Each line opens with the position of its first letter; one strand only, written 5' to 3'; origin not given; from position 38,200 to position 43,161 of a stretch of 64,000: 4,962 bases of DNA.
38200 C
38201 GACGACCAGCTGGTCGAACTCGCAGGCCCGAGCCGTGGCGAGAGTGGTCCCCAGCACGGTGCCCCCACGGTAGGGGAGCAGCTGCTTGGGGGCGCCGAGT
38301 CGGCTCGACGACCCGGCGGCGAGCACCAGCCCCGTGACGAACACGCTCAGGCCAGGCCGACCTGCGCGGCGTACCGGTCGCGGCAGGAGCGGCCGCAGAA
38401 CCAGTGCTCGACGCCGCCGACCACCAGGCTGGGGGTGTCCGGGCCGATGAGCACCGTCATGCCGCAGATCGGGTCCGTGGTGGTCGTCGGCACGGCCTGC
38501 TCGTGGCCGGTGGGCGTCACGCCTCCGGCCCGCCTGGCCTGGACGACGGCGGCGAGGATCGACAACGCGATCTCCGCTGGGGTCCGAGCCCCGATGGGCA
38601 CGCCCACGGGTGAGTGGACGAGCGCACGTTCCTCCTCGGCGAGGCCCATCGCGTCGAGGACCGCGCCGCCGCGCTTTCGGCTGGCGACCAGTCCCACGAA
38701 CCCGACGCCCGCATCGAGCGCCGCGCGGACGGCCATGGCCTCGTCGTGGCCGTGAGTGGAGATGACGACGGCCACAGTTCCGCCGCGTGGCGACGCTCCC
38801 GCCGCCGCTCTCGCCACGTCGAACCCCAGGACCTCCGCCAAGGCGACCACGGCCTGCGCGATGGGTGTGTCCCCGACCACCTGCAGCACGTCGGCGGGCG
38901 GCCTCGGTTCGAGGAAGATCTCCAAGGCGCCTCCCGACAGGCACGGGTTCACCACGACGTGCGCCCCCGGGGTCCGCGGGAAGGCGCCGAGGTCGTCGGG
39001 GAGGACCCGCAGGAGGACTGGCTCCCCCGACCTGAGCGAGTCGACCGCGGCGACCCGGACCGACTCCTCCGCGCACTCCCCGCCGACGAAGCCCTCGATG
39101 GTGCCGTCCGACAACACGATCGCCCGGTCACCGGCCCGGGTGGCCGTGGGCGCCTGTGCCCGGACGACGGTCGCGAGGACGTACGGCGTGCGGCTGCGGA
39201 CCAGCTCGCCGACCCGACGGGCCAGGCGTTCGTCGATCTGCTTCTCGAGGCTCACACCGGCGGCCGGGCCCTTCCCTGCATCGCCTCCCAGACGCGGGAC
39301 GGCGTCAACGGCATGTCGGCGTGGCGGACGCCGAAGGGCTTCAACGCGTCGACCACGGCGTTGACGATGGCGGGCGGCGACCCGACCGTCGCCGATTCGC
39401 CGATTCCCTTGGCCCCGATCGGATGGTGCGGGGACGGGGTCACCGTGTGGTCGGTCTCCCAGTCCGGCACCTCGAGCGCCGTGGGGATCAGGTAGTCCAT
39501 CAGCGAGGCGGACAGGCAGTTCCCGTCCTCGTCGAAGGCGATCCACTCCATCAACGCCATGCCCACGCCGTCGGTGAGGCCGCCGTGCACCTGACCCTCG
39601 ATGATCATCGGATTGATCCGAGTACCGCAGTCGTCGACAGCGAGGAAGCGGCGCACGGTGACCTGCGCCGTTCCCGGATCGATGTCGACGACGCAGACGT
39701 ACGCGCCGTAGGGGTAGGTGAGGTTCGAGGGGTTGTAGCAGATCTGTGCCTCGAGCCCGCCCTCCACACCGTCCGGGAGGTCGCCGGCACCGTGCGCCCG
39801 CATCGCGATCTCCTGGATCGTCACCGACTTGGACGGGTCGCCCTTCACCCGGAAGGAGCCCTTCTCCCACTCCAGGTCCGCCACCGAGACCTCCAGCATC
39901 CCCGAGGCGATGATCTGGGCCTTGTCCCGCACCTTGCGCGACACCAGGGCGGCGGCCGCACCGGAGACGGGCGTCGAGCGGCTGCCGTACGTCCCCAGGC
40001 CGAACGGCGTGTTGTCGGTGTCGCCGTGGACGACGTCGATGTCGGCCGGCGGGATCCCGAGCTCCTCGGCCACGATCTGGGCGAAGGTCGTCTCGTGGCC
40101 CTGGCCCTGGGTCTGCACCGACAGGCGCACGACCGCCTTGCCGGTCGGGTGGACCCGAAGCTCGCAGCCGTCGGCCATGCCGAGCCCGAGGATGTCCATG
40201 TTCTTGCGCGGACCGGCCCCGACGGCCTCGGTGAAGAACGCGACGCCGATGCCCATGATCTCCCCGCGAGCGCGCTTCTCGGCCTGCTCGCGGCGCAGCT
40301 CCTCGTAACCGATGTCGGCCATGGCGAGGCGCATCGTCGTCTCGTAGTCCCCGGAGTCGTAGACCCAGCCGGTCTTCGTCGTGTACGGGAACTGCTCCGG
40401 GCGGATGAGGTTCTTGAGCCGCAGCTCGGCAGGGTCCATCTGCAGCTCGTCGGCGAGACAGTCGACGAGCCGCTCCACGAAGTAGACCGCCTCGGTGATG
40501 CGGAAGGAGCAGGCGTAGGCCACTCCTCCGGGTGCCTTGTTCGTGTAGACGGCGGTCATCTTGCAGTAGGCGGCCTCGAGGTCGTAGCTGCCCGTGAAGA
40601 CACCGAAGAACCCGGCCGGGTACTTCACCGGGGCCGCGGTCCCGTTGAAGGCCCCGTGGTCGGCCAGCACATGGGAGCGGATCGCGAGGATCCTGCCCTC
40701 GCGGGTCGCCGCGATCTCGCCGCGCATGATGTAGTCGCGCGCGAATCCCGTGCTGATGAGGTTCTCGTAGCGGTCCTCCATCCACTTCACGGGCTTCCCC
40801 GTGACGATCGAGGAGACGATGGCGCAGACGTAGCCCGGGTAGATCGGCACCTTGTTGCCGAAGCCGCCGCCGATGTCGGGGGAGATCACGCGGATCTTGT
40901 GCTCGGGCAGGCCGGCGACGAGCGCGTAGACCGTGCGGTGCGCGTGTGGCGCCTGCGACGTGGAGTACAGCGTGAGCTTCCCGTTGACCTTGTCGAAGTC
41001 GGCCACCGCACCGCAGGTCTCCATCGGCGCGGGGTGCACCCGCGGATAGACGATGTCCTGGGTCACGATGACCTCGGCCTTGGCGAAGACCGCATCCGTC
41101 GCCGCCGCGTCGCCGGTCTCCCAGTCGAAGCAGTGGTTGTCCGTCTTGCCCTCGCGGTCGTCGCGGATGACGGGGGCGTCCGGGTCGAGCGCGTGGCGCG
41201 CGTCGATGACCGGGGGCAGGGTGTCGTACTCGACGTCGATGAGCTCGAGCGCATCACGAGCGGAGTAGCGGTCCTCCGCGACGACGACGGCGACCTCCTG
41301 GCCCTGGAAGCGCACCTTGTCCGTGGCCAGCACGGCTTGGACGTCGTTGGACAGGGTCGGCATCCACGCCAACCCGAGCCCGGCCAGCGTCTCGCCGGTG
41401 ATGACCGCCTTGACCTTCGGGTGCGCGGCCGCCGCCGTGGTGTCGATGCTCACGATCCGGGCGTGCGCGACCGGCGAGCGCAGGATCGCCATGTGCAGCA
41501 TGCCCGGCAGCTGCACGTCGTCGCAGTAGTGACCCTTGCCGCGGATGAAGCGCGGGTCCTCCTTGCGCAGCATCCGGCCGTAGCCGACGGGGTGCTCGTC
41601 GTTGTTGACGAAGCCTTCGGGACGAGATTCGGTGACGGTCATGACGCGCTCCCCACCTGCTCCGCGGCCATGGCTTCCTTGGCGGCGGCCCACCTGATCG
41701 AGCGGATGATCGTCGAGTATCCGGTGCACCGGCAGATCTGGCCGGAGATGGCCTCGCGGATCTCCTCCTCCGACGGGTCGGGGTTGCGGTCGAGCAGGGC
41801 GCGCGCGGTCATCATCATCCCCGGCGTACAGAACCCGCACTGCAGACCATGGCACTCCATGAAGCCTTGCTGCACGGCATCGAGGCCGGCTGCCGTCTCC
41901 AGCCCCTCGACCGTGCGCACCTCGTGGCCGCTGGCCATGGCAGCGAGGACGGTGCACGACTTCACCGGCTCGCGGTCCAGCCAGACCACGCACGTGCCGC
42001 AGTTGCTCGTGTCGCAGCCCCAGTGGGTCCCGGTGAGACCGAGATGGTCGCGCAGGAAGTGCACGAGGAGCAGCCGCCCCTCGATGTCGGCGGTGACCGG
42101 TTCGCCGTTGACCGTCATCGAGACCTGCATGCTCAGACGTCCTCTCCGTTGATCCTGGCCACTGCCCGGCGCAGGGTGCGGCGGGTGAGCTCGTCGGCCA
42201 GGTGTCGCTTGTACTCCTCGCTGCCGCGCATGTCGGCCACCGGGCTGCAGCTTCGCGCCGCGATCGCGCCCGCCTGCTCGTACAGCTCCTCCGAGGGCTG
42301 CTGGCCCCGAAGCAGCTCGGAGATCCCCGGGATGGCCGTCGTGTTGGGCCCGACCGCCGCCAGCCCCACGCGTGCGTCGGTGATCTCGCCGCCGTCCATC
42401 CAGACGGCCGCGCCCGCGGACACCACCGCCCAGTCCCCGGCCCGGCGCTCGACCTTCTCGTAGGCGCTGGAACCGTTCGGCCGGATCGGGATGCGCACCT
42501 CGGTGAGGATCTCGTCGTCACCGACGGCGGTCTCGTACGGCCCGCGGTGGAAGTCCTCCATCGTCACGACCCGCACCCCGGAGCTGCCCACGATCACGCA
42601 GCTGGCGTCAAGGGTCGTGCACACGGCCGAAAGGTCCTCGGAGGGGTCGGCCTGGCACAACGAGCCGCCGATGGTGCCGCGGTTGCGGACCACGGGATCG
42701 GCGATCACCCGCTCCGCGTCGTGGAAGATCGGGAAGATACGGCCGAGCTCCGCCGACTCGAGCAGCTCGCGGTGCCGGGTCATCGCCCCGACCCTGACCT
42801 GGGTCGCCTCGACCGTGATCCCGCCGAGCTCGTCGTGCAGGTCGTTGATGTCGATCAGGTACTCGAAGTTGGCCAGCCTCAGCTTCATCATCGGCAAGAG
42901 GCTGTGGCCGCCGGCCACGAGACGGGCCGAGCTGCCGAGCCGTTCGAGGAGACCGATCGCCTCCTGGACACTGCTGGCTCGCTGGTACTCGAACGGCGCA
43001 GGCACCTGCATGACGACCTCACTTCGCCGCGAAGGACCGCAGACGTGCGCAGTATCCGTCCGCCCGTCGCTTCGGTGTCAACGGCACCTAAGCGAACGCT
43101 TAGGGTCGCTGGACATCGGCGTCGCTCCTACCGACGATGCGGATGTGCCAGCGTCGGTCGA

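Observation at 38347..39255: XdhC/CoxF-like maturation factor fused to a C-terminal YHS metal-binding domain inside the CO dehydrogenase cluster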

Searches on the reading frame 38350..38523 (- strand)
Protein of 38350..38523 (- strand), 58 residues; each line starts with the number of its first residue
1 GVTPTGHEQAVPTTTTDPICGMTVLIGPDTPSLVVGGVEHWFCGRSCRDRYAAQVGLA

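Call 7: search_protein_families(library=pfam, proteins=[window:38350-38523:-], max_evalue=10)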
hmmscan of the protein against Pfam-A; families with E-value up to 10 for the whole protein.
seq(58 aa): 2 families
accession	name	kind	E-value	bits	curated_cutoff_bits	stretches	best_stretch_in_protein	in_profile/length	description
PF24273.1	TRASH_HVO_1752_C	-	0.024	15.2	27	1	20-53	7-38/47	HVO_1752, C-terminal TRASH domain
PF11809.13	DUF3330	-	0.26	11.8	25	1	37-54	33-49/69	Domain of unknown function (DUF3330)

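Call 8: search_protein_families(library=ncbifam, proteins=[window:38350-38523:-], max_evalue=10)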
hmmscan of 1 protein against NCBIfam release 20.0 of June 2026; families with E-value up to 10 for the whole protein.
seq(58 aa): 0 families

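Call 85: search_dna_similar(query=window:38350-38490:-, collection=plasmids, mode=protein, max_evalue=0.05, max_rows=25)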
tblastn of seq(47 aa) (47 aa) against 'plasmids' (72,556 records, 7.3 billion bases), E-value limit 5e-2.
Records with a match: 102; places in all: 103; records where one place covers at least 80% of the query: 82.
Best place of each record, by identity: <60% 102.
By first word of the organism name: Rhizobium 67; Sulfitobacter 6; Roseibium 3; Tritonibacter 2; Mameliella 1; Hoeflea 1; Nocardia 1; Salipiger 1; Roseivivax 1; Mycobacterium 1; and 18 more.
By predicted mobility (MOB-suite, as given by PLSDB): non-mobilizable 73; conjugative 18; mobilizable 11.
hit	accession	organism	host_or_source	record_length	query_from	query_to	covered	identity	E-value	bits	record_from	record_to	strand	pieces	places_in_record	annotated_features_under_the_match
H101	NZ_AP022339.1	Mameliella alba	-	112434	3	42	85%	50.0%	6e-6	47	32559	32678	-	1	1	heavy metal translocating P-type ATPase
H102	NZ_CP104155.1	Rhizobium sophoriradicis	Phaseolus vulgaris,cell culture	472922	2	42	87%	48.8%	5e-4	42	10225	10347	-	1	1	heavy metal translocating P-type ATPase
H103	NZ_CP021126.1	Rhizobium sp. Kim5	Phaseolus vulgaris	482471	2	42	87%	48.8%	5e-4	42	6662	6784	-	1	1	heavy metal translocating P-type ATPase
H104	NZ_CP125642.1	Rhizobium sp. BT03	Phaseolus vulgaris,Pure culture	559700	3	42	85%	47.5%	4e-3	39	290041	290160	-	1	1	heavy metal translocating P-type ATPase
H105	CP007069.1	Rhizobium leguminosarum bv. trifolii CB782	plant root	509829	4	43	85%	47.5%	6e-3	39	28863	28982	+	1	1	Copper-transporting P-type ATPase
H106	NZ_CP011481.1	Hoeflea sp. IMCC20628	-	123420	1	42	89%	45.2%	8e-4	41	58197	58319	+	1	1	YHS domain-containing protein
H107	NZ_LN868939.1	Nocardia farcinica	not known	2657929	6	47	89%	45.2%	1e-3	41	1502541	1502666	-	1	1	none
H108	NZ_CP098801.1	Rhizobium anhuiense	Trifolium dubium,Cell culture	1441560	6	42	79%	51.4%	4e-3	39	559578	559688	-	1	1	record has no annotation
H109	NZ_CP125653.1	Rhizobium sp. BT04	Phaseolus vulgaris,Pure culture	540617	6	42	79%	51.4%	5e-3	39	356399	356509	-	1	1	heavy metal translocating P-type ATPase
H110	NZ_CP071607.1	Rhizobium binae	lentil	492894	2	42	87%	46.3%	2e-3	40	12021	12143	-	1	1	heavy metal translocating P-type ATPase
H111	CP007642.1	Rhizobium etli bv. phaseoli str. IE4803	Phaseolus vulgaris,whole organism,nodule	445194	2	42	87%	46.3%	3e-3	39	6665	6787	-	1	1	actP: copper-transporting ATPase protein ActP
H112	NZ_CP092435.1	Rhizobium sp. K102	Phaseolus vulgaris,Cell culture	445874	2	42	87%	46.3%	3e-3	39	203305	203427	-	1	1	heavy metal translocating P-type ATPase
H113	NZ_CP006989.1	Rhizobium etli bv. mimosae str. IE4771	Phaseolus vulgaris,whole organism,nodule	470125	2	42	87%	46.3%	3e-3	39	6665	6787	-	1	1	heavy metal translocating P-type ATPase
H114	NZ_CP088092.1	Rhizobium laguerreae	cell culture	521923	2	42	87%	46.3%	3e-3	39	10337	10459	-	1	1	heavy metal translocating P-type ATPase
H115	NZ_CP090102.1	Rhizobium leguminosarum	Trifolium pratense,Cell culture,Plant ...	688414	6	42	79%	48.6%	1e-2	38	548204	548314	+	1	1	heavy metal translocating P-type ATPase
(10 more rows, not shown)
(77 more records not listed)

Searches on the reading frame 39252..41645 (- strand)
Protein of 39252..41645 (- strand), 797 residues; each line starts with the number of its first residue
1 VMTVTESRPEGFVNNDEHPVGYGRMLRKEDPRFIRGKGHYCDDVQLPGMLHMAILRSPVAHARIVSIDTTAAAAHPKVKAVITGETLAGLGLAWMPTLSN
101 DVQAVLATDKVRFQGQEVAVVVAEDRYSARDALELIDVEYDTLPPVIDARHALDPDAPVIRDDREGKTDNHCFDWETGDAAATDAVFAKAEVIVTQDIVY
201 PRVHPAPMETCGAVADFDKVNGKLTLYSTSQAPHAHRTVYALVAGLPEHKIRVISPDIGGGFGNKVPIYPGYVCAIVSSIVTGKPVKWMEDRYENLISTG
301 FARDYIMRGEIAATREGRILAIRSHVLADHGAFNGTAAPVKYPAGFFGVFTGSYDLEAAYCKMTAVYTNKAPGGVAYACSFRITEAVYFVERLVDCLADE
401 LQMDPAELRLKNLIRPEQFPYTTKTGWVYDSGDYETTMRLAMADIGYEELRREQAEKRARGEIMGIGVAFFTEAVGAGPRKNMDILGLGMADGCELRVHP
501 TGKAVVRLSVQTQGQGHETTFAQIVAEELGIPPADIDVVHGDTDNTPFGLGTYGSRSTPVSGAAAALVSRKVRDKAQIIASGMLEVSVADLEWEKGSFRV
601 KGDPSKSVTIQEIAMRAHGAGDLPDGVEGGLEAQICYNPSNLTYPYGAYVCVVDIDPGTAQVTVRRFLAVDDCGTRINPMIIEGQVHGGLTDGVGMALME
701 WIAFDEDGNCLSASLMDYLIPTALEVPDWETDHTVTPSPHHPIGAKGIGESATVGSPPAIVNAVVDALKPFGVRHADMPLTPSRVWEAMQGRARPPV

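Call 46: find_related_loci(query=A2, collection=genome_contigs, flank=10000)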
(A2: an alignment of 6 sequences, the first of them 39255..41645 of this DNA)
Query A2 (797 aa) in genome_contigs; peptide patterns used: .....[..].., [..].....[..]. (x = any residue, [..] = any of these).
600 stretches matched a pattern (row limit reached: there are more); 593 encode a relative of the query (tblastn E <= 1e-3); the best 80 are kept; 80 distinct loci.
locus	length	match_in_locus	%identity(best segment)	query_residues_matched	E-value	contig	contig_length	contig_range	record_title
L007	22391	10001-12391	87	1-797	0e+0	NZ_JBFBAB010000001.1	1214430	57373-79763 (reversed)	Nocardia sp. NPDC051463 NPDC051463_150_D7.ctg-0001, whole genome shotgun sequence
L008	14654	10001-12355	88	13-797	0e+0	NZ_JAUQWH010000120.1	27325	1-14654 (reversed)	Actinoplanes sp. RD1 120, whole genome shotgun sequence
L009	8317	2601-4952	89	14-797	0e+0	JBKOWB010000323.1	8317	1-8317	MAG: Actinomycetota bacterium isolate GM_EKS_MAG_00028 GM_EKS_000000889998, whole genome shotgun sequence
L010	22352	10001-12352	87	14-797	0e+0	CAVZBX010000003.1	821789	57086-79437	MAG: uncultured Actinomycetota bacterium isolate MFD01721.bin.1.86 genome assembly, contig: contig_24744, whole genome s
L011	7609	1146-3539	85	1-797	0e+0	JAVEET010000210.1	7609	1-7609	MAG: Pseudonocardiales bacterium isolate BP_206 scaffold_2376289, whole genome shotgun sequence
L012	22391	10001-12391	86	1-797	0e+0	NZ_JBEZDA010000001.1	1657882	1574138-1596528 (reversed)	Nocardia sp. NPDC049220 NPDC049220_48_D12.ctg-0001, whole genome shotgun sequence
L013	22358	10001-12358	85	12-797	0e+0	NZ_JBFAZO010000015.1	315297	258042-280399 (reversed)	Streptomyces sp. NPDC051576 NPDC051576_56_D11.ctg-0015, whole genome shotgun sequence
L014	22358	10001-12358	85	12-797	0e+0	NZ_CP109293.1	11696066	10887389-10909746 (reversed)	Streptomyces sp. NBC_01622 chromosome, complete genome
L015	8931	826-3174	84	15-797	0e+0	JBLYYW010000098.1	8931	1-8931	MAG: Acidimicrobiales bacterium isolate EBRS4.bin13 k97_94825, whole genome shotgun sequence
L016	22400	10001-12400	86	1-797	0e+0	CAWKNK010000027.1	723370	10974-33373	MAG: uncultured Actinomycetota bacterium isolate MFD00991.bin.1.137 genome assembly, contig: contig_9047, whole genome s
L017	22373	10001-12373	86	7-797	0e+0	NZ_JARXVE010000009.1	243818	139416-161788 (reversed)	Mycolicibacterium frederiksbergense strain AC80 Ga0498898_09, whole genome shotgun sequence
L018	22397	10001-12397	85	3-797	0e+0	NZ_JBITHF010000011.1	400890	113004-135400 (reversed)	Streptomyces sp. NPDC050534 NPDC050534_58_G4.ctg-0011, whole genome shotgun sequence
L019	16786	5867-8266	84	1-797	0e+0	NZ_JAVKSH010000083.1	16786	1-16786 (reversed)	MAG: Mycobacterium sp. isolate PQ1_20S_bin_1 c_000000000205, whole genome shotgun sequence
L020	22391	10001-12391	85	2-797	0e+0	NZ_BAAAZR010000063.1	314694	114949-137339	Sphaerisporangium flaviroseum strain JCM 16908 sequence63, whole genome shotgun sequence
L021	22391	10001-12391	85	1-797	0e+0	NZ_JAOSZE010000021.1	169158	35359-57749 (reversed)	Actinoplanes sp. KI2 21, whole genome shotgun sequence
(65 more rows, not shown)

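Call 56: search_protein_families(library=pfam, proteins=[window:39252-41645:-], max_evalue=0.0001)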
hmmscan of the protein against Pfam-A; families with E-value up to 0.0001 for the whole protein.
window:39252-41645:- (797 aa): 3 families
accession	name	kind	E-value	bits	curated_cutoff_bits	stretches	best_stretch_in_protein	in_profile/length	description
PF20256.3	MoCoBD_2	-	4.9e-88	295.7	27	1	441-727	2-283/283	Molybdopterin cofactor-binding domain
PF02738.23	MoCoBD_1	-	3.3e-74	249.5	27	1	167-413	5-244/244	Molybdopterin cofactor-binding domain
PF01315.27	Ald_Xan_dh_C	-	7.5e-36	123.2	31.3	1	36-144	2-110/110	Aldehyde oxidase and xanthine dehydrogenase, a/b hammerhead domain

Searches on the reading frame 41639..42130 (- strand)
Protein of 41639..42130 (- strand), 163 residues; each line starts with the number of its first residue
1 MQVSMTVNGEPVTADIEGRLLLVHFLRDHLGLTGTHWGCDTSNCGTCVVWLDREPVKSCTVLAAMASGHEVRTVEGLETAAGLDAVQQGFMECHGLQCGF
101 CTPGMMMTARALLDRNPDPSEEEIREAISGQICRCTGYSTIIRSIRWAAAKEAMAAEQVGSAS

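Call 56: search_protein_families(library=pfam, proteins=[window:41639-42130:-], max_evalue=0.0001)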
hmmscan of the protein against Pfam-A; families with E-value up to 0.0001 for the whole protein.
window:41639-42130:- (163 aa): 2 families
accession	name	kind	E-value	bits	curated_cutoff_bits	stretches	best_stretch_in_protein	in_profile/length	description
PF01799.25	Fer2_2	-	3.8e-32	110.7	30.3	1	73-146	1-75/75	[2Fe-2S] binding domain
PF00111.32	Fer2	-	8.7e-07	29.2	21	1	6-56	2-52/77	2Fe-2S iron-sulfur cluster binding domain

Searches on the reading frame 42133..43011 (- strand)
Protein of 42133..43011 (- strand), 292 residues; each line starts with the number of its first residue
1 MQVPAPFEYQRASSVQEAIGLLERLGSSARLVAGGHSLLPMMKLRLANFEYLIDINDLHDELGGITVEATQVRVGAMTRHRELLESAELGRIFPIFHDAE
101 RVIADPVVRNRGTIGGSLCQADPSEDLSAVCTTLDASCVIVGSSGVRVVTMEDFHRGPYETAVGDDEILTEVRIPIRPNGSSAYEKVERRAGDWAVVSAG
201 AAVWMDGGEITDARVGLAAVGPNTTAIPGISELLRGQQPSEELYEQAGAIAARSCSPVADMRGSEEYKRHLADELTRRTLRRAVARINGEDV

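Call 56: search_protein_families(library=pfam, proteins=[window:42133-43011:-], max_evalue=0.0001)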
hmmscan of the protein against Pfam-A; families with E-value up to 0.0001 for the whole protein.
window:42133-43011:- (292 aa): 2 families
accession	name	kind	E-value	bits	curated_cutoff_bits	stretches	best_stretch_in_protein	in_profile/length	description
PF00941.27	FAD_binding_5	-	3.1e-45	154.5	27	1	6-175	2-168/170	FAD binding domain in molybdopterin dehydrogenase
PF03450.22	CO_deh_flav_C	-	8.1e-25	87.4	25.5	1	183-282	2-101/102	CO dehydrogenase flavoprotein C-terminal domain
